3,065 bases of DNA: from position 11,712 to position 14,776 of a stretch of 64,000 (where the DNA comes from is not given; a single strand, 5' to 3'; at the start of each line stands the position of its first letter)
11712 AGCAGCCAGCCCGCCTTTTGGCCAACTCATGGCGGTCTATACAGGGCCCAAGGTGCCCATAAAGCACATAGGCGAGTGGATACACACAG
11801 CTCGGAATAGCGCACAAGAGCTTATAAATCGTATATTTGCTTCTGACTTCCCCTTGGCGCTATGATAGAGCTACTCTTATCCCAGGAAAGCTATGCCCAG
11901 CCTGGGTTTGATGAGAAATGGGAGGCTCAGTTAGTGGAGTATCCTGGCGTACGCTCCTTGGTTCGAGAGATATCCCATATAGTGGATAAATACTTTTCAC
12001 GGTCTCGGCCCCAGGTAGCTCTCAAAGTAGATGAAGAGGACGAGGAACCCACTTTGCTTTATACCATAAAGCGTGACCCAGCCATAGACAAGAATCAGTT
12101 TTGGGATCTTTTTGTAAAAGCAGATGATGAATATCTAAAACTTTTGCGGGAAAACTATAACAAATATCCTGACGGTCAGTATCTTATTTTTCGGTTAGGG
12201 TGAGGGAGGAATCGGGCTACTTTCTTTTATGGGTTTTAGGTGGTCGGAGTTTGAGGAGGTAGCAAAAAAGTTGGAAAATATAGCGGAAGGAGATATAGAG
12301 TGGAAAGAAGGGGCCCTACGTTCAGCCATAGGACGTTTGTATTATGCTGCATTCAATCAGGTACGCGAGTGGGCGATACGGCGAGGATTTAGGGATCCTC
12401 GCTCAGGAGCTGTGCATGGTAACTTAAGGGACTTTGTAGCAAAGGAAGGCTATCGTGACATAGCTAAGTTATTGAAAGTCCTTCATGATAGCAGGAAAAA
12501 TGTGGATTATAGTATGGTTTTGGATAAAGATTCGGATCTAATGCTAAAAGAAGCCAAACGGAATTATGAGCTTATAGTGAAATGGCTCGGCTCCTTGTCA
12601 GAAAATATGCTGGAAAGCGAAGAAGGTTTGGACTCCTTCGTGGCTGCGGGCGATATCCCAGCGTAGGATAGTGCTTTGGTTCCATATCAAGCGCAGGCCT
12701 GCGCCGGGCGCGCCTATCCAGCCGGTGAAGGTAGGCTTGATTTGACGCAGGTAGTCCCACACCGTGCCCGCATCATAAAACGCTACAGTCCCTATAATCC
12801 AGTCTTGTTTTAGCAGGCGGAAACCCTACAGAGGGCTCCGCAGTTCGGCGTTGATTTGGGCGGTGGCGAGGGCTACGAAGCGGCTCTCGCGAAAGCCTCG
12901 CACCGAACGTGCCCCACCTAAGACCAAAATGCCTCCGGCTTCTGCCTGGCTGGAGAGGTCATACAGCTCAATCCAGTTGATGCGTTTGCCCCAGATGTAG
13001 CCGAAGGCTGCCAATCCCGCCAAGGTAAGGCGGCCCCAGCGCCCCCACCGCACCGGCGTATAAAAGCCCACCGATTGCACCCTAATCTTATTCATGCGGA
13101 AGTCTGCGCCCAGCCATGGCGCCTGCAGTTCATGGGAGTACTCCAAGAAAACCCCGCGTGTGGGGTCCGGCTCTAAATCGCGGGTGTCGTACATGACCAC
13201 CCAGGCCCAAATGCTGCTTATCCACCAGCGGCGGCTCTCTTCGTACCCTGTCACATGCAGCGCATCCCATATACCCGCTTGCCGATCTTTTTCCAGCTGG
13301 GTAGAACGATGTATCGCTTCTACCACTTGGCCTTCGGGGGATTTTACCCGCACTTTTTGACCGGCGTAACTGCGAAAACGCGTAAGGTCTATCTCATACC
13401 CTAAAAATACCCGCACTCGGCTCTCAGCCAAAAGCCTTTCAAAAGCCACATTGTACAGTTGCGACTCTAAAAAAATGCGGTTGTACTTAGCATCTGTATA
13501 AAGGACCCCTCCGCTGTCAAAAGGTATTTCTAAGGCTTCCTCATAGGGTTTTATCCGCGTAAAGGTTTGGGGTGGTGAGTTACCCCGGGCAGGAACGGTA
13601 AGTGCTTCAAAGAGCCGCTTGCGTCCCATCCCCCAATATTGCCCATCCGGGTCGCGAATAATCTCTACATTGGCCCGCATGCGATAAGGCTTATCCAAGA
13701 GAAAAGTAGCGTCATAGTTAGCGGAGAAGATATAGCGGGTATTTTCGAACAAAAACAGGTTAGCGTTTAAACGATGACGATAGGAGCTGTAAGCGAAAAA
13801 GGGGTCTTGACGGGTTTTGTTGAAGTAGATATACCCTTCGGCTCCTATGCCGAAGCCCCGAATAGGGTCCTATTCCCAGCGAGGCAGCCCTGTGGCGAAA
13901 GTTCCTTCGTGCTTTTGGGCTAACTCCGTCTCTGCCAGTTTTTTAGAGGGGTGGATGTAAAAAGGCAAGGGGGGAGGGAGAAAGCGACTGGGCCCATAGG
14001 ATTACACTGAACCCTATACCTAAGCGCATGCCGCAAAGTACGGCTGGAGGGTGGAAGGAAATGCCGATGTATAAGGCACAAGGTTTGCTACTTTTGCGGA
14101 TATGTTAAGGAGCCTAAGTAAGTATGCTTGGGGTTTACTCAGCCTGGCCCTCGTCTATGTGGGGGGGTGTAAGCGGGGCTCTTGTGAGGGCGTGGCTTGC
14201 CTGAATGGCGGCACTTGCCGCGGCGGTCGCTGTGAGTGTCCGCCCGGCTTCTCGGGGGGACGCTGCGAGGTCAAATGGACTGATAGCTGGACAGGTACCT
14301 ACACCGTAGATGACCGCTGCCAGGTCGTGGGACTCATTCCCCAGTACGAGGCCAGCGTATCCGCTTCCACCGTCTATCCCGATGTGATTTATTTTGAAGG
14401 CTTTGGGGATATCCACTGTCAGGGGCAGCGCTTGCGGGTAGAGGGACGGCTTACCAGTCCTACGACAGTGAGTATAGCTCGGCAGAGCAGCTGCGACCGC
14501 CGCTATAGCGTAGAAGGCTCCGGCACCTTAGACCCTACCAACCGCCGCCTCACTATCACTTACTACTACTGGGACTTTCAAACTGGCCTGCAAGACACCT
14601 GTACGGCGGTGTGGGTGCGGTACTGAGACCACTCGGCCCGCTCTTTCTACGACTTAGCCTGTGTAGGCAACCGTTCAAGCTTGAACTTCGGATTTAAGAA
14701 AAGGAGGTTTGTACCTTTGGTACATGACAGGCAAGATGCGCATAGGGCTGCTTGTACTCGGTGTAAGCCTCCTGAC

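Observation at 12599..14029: Omp85-family outer-membrane protein gene carrying two in-frame amber codons and a C-run frameshift yet otherwise intact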

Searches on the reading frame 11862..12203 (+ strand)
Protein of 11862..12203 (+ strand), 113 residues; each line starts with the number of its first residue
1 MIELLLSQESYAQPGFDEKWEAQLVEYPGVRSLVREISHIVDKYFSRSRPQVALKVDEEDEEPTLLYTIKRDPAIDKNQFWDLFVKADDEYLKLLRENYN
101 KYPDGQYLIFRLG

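Call 36: search_protein_families(library=pfam, proteins=[window:11862-12203:+], max_evalue=0.1)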
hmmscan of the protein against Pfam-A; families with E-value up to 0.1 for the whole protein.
window:11862-12203:+ (113 aa): 0 families

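Call 43: search_protein_families(library=padloc, proteins=[window:11862-12203:+], max_evalue=0.1)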
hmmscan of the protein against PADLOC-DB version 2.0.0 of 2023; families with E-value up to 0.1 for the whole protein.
window:11862-12203:+ (113 aa): 1 family
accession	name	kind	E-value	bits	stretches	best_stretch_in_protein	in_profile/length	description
PDLC04078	SIR2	-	0.028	12.2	1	33-83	113-163/171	-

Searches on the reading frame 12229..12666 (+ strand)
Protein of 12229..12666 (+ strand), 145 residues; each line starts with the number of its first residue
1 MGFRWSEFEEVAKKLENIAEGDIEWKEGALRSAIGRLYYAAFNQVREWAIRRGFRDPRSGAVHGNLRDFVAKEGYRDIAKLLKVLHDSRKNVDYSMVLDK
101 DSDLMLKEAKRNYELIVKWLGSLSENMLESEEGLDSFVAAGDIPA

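Call 36: search_protein_families(library=pfam, proteins=[window:12229-12666:+], max_evalue=0.1)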
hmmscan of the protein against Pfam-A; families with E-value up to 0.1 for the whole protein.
window:12229-12666:+ (145 aa): 0 families

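Call 43: search_protein_families(library=padloc, proteins=[window:12229-12666:+], max_evalue=0.1)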
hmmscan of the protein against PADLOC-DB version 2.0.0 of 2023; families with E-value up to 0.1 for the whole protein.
window:12229-12666:+ (145 aa): 1 family
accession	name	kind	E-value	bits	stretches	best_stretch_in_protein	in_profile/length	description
PDLC02923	HEPN_IX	-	7.6e-05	20.9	1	9-71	2-63/161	-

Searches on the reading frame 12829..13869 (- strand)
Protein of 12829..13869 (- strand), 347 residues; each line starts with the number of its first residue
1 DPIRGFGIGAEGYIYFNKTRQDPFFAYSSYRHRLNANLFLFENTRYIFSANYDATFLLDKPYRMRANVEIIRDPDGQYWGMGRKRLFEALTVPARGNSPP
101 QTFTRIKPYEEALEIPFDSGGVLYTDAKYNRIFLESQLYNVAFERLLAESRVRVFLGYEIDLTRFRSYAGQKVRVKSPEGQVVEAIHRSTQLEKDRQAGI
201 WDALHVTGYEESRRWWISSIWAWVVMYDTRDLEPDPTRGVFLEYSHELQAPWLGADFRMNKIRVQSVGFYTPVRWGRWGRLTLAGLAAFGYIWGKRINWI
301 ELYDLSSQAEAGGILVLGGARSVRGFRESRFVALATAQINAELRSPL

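Call 13: find_related_loci(query=window:12829-13869:-, collection=genome_contigs, flank=10000)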
Query seq(347 aa) (347 aa) in genome_contigs; peptide patterns used: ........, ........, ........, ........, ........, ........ (x = any residue, [..] = any of these).
32 stretches matched a pattern, but none encodes a relative of the query by tblastn (E <= 1e-3).

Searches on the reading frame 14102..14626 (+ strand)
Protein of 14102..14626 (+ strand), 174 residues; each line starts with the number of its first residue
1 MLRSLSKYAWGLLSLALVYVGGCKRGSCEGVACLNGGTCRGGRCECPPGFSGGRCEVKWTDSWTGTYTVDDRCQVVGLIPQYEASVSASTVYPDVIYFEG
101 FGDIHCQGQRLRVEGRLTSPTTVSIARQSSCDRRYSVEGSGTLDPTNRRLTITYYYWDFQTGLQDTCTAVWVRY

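Call 18: find_encoding_contigs(protein=window:14102-14626:+, flank=10000, max_places=10)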
Protein window:14102-14626:+ (174 aa): 1 contig read that carries it; 1 place shown.
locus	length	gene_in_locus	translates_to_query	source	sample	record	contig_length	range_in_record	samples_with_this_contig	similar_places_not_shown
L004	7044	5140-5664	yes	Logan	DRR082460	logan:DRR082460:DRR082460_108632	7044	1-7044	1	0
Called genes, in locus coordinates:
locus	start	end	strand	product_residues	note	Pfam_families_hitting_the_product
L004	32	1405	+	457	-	PF04087:DUF389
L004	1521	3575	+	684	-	PF12437:GSIII_N, PF00120:Gln-synt_C, PF18318:Gln-synt_C-ter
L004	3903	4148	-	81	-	-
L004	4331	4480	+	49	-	-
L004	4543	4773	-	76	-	-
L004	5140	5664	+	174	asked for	-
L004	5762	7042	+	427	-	?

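Call 36: search_protein_families(library=pfam, proteins=[window:14102-14626:+], max_evalue=0.1)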
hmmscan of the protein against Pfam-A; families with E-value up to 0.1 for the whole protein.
window:14102-14626:+ (174 aa): 5 families
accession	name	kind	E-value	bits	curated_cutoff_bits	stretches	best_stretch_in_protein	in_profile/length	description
PF12661.13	hEGF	-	0.00015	22.5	29.3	1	33-50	1-22/22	Human growth factor-like EGF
PF25024.1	EGF_TEN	-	0.0021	18.1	65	1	23-58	90-125/234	Teneurin EGF domain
PF23106.1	EGF_Teneurin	-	0.0049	17.3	24.3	1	32-57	4-29/30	Teneurin-like EGF domain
PF07974.19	EGF_2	-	0.0064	17.3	22.1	1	28-55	1-32/32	EGF-like domain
PF00008.33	EGF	-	0.0071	17.1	21.5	1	33-52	6-30/32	EGF-like domain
